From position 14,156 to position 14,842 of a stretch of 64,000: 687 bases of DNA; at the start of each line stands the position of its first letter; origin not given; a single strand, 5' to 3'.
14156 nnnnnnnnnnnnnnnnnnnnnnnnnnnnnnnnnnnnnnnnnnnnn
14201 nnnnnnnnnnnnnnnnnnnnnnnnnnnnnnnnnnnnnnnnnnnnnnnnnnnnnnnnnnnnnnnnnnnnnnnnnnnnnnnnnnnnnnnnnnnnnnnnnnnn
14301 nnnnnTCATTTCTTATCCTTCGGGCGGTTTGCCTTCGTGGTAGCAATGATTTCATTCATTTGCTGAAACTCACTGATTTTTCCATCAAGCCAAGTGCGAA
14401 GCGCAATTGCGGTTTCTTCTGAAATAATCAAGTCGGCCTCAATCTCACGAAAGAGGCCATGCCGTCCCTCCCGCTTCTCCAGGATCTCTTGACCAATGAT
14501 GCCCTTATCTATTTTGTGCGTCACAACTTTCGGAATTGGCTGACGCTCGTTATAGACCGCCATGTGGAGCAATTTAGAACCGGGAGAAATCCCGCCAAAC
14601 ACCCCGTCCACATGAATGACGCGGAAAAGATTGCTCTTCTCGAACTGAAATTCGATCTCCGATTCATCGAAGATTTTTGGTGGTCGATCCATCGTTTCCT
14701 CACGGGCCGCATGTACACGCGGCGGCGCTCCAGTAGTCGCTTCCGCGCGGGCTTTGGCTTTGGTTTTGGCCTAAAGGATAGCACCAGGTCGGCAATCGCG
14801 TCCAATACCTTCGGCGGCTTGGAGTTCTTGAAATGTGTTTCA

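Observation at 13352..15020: Translationally coupled three-gene operon ending in a papain-like Cys/His protein: candidate toxin-antitoxin-chaperone or defence module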

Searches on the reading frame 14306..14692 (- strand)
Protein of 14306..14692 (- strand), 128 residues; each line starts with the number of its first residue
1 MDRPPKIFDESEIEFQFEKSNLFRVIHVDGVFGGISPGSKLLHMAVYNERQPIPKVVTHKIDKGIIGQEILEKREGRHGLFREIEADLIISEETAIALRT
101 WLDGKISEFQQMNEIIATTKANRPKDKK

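Call 4: search_protein_families(library=pfam, proteins=[window:14306-14692:-], max_evalue=1)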
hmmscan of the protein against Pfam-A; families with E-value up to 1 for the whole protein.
window:14306-14692:- (128 aa): 0 families

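Call 5: search_protein_families(library=padloc, proteins=[window:14306-14692:-], max_evalue=1)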
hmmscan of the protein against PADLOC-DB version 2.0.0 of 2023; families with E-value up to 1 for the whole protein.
window:14306-14692:- (128 aa): 0 families

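Call 6: search_protein_families(library=ncbifam, proteins=[window:14306-14692:-], max_evalue=1)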
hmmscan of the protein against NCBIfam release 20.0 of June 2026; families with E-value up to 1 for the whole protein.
window:14306-14692:- (128 aa): 0 families

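Call 12: find_homologous_proteins(query=window:14306-14692:-)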
Query window:14306-14692:- (128 aa): 23 proteins with E <= 0.001 among 25 candidates.
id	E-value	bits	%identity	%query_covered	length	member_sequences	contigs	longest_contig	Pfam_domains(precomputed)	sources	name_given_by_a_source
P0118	3.2e-77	274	99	100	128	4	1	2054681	-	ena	-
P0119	2.1e-67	243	90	100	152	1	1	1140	-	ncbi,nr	ncbi:MAG: hypothetical protein L0287_21155 [Anaerolineae bacterium]|nr:hypothetical protein [Anaerol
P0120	3.8e-41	158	61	90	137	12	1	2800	-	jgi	-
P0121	1.6e-39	153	56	98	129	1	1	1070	-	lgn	-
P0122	5.7e-39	151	59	91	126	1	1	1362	-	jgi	jgi:hypothetical protein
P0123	9.0e-39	150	59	93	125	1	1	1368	-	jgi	-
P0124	2.7e-38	149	55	94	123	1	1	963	-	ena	-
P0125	2.7e-38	149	59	93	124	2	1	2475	-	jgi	jgi:hypothetical protein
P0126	8.4e-38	147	61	92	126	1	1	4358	-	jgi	jgi:hypothetical protein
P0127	9.4e-38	147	63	81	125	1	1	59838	-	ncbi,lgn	ncbi:MAG: hypothetical protein ACRECV_02450 [Xanthobacteraceae bacterium]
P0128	2.1e-37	146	58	87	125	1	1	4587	-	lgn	-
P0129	1.3e-36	143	58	85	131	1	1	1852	-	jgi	jgi:hypothetical protein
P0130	7.7e-36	141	57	88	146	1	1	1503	-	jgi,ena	-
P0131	7.8e-36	141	57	92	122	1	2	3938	-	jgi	jgi:hypothetical protein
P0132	2.4e-35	139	56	95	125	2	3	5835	-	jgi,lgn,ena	-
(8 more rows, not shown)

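Call 43: search_solved_structures(query=A4, max_evalue=10)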
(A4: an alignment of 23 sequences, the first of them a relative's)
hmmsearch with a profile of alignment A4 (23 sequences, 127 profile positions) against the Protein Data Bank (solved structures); distinct sequences matched with E-value up to 10: 1.
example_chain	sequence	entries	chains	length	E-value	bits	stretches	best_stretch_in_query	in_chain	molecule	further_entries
7ess_A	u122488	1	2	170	0.072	16.1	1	71-115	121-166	Putative pre-16S rRNA nuclease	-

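Call 49: search_protein_representatives(alignment_id=A4)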
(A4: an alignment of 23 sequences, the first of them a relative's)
Query: 23 sequences, 127 profile positions. Proteins with E-value up to 0.001 (for the whole library): 2299; up to 1e-10: 1374; up to 1e-30: 68. The best 150 are listed.
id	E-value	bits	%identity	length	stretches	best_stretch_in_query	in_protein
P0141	1.4e-52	193.1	-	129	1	1-124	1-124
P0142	1.6e-44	167.0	-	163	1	9-125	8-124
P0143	4.3e-43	162.4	-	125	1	8-122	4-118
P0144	1.7e-40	154.0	-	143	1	10-112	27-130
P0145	2.0e-40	153.8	-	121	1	7-115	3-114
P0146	3.8e-40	152.9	-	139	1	5-119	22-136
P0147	2.1e-39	150.4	-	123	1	5-116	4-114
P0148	2.2e-37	144.0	-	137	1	7-121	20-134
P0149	3.0e-37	143.5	-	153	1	6-117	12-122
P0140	6.0e-37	142.5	-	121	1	6-125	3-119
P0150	7.5e-37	142.2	-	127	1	6-116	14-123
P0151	1.1e-36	141.7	-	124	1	11-111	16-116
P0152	1.2e-36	141.6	-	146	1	10-118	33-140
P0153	1.8e-36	141.0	-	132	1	4-124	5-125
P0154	1.9e-36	140.9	-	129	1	6-125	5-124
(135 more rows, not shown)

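Call 53: search_dna_similar(query=window:14306-14692:-, collection=plasmids, mode=protein, max_evalue=0.001, max_rows=30)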
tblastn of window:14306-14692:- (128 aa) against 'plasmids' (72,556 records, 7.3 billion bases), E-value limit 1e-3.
No match.

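Call 56: search_protein_families(library=pfam, alignment_id=A5, max_evalue=0.1)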
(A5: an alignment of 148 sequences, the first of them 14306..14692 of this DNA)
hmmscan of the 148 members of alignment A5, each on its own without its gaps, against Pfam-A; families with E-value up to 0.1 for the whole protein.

A. member 1, window:14306-14692:- (128 aa): 0 families

B. families by the number of members that match (of 148 scanned): 21 families
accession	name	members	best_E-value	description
PF11950.13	DUF3467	13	0.00014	Protein of unknown function (DUF3467)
PF13991.11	BssS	2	0.0032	BssS protein family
PF05198.21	IF3_N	2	0.0044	Translation initiation factor IF-3, N-terminal domain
PF09374.15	PG_binding_3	2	0.031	Predicted Peptidoglycan domain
PF00428.24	Ribosomal_60s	1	0.0028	60s Acidic ribosomal protein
PF25424.1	PH_35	1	0.012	Fungal deubiquitinating enzyme PH domain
PF11582.13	DUF3240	1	0.015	Protein of unknown function (DUF3240)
PF16678.12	UBA_HOIP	1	0.016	HOIP UBA domain pair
PF19965.4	VMAP-M2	1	0.017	vWA-MoxR associated protein middle region (VMAP-M) 2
PF00328.27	His_Phos_2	1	0.027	Histidine phosphatase superfamily (branch 2)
PF22391.1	DUF6975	1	0.029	Family of unknown function (DUF6975)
PF10385.14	RNA_pol_Rpb2_45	1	0.031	RNA polymerase beta subunit external 1 domain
PF15280.11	BORA_N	1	0.035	Protein aurora borealis N-terminus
PF10761.14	DUF2590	1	0.043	Protein of unknown function (DUF2590)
PF17119.10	MMU163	1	0.046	Mitochondrial protein up-regulated during meiosis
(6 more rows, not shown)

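Call 58: predict_structure(alignment_id=A5)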
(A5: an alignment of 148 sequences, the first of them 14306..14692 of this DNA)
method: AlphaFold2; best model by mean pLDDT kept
length: 128 residues; sequences in the alignment: 148
mean_pLDDT: 94.4   pTM: 0.68
mean pLDDT of the five models: 94.4, 94.0, 92.8, 82.1, 69.5
residues with pLDDT >= 90: 111; 70-90: 14; 50-70: 3; < 50: 0
segments of 3 or more residues with pLDDT < 50: none
pLDDT, mean of each block of 10 residues (from residue 1): 84 94 95 92 97 97 97 95 96 97 98 98 86
secondary structure, 60 per line:
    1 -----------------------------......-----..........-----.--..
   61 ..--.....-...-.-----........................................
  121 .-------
elements in order: E30-35 E41-50 E59-62 E65-69 E81-91 H92-121

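Call 61: fold_search(model_id=the predicted structure, library=pdb)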
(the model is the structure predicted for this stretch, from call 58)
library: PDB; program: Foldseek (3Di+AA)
matches with E <= 10: 55; with E <= 0.001: 0
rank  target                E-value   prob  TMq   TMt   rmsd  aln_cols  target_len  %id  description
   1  6yfk_AA               3.5e-01  0.60  0.27  0.26   8.3        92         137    9  Virus-like particle of bacteriophage ESE007 (released 2020-09-02)
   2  3nff_C                1.3e+00  0.07  0.16  0.20  17.4       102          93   12  Crystal structure of extended Dimerization module of RNA polymerase I subcomplex A49/A34.5 (released 2010-09-08)
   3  9yim_Y                1.7e+00  0.15  0.26  0.13  15.1       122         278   10  Capping protein bound to the barbed end of F-actin (released 2026-03-04)
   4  6yfm_AA               2.1e+00  0.16  0.25  0.22   8.3        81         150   14  Virus-like particle of bacteriophage ESE021 (released 2020-09-02)
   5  6yfo_AA               2.1e+00  0.03  0.12  0.12  19.2       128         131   10  Virus-like particle of bacteriophage GQ-907 (released 2020-09-02)
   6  9y9l_Y                2.2e+00  0.13  0.26  0.14  15.6       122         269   11  CP at the barbed end with one cofilin on second-to-last subunit (released 2026-03-04)
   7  6yfn_AA               2.3e+00  0.18  0.28  0.26   8.5        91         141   11  Virus-like particle of bacteriophage ESE058 (released 2020-09-02)
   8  7pdz_E                2.3e+00  0.16  0.23  0.13  14.4        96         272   17  Structure of capping protein bound to the barbed end of a cytoplasmic actin filament (released 2021-09-01)
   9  9o5m_A                2.5e+00  0.06  0.17  0.15  17.9        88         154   11  Prenylated-FMN maturase PhdC from Mycolicibacterium fortuitum bound to prenylated flavin mononucleotide in the P1 spac (released 2026-02-18)
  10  9nk3                  2.6e+00  0.06  0.16  0.14  17.2        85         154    8  Prenylated-FMN maturase PhdC E45A mutant from Mycolicibacterium fortuitum (apo) (released 2026-02-18)
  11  3sr2_D                2.8e+00  0.08  0.22  0.13  15.6       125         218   11  Crystal Structure of Human XLF-XRCC4 Complex (released 2011-07-20)
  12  6lmj_B                2.8e+00  0.06  0.16  0.19   9.6        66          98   12  ASFV pA104R in complex with double-strand DNA (released 2020-05-13)
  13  4akr_A                3.0e+00  0.04  0.16  0.09  14.7       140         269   11  Crystal Structure of the cytoplasmic actin capping protein Cap32_34 from Dictyostelium discoideum (released 2012-07-04)
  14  9o5m_D                3.6e+00  0.04  0.17  0.15  17.8        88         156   11  Prenylated-FMN maturase PhdC from Mycolicibacterium fortuitum bound to prenylated flavin mononucleotide in the P1 spac (released 2026-02-18)
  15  9fy3_R                3.6e+00  0.03  0.14  0.17   9.4        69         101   16  Structure of CliM-stalled Bacillus subtilis 70S ribosome with tRNA-Tyr in the A-site (released 2026-01-14)
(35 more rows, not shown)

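Call 64: find_related_loci(query=A4, collection=metagenome_contigs, flank=5000)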
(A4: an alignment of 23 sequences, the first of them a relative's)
Query A4 (128 aa) in metagenome_contigs; peptide patterns used: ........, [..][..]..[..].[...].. (x = any residue, [..] = any of these).
217 stretches matched a pattern; 113 encode a relative of the query (tblastn E <= 1e-3); the best 80 are kept; 80 distinct loci.
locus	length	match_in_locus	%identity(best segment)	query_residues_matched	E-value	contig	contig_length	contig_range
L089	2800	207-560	59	2-119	3e-46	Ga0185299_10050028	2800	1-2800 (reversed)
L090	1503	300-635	57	12-123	2e-43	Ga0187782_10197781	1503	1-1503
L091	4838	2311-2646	59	12-123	2e-41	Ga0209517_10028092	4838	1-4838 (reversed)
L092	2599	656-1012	55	8-120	2e-41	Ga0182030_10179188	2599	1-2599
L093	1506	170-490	60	12-118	2e-41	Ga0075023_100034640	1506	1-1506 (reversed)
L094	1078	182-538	53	5-123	3e-42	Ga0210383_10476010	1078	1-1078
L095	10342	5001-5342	52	12-125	4e-38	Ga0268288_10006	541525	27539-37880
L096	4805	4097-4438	52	12-125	4e-38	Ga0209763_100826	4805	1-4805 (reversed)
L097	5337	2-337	51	14-125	5e-37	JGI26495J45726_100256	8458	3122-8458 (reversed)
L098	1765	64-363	61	12-110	2e-37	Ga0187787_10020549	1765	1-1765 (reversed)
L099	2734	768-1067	61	12-110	4e-37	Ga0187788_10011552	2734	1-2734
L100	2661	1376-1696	51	10-113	2e-33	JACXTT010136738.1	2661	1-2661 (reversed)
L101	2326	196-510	50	12-115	3e-32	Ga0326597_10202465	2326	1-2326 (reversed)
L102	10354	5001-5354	44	4-119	8e-28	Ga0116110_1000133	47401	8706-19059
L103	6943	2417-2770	44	4-119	7e-28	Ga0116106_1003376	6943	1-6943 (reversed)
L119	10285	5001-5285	46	12-106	1e-23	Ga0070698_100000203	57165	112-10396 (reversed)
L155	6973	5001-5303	38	13-113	4e-20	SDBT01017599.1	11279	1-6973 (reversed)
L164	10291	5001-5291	40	13-112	2e-19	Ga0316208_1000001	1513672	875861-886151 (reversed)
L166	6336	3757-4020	42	13-102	2e-19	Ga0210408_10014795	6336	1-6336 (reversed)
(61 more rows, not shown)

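Call 69: search_protein_families(library=pfam, proteins=[L102:5387-6010:+, L102:5988-6479:+, L164:5319-5876:+, L164:5879-6346:+, L166:4089-4517:+, L166:4522-4962:+, L119:5351-5920:+, L119:5930-6346:+, L095:5330-5899:+, L155:5330-5776:+], max_evalue=0.1)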
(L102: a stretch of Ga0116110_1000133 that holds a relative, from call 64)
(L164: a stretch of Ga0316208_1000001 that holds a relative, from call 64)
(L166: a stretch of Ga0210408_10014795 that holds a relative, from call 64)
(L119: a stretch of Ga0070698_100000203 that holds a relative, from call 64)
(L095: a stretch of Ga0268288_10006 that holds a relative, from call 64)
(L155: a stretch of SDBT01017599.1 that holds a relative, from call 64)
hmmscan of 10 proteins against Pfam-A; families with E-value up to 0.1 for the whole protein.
L102:5387-6010:+ (207 aa): 0 families

L102:5988-6479:+ (163 aa): 1 family
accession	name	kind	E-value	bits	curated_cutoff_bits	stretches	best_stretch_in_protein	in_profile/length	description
PF06823.17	DUF1236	-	0.081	13.1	32.4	0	63-90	23-47/64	Protein of unknown function (DUF1236)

L164:5319-5876:+ (185 aa): 0 families

L164:5879-6346:+ (155 aa): 0 families

L166:4089-4517:+ (142 aa): 0 families

L166:4522-4962:+ (146 aa): 0 families

L119:5351-5920:+ (189 aa): 0 families

L119:5930-6346:+ (138 aa): 0 families

L095:5330-5899:+ (189 aa): 0 families

L155:5330-5776:+ (148 aa): 0 families
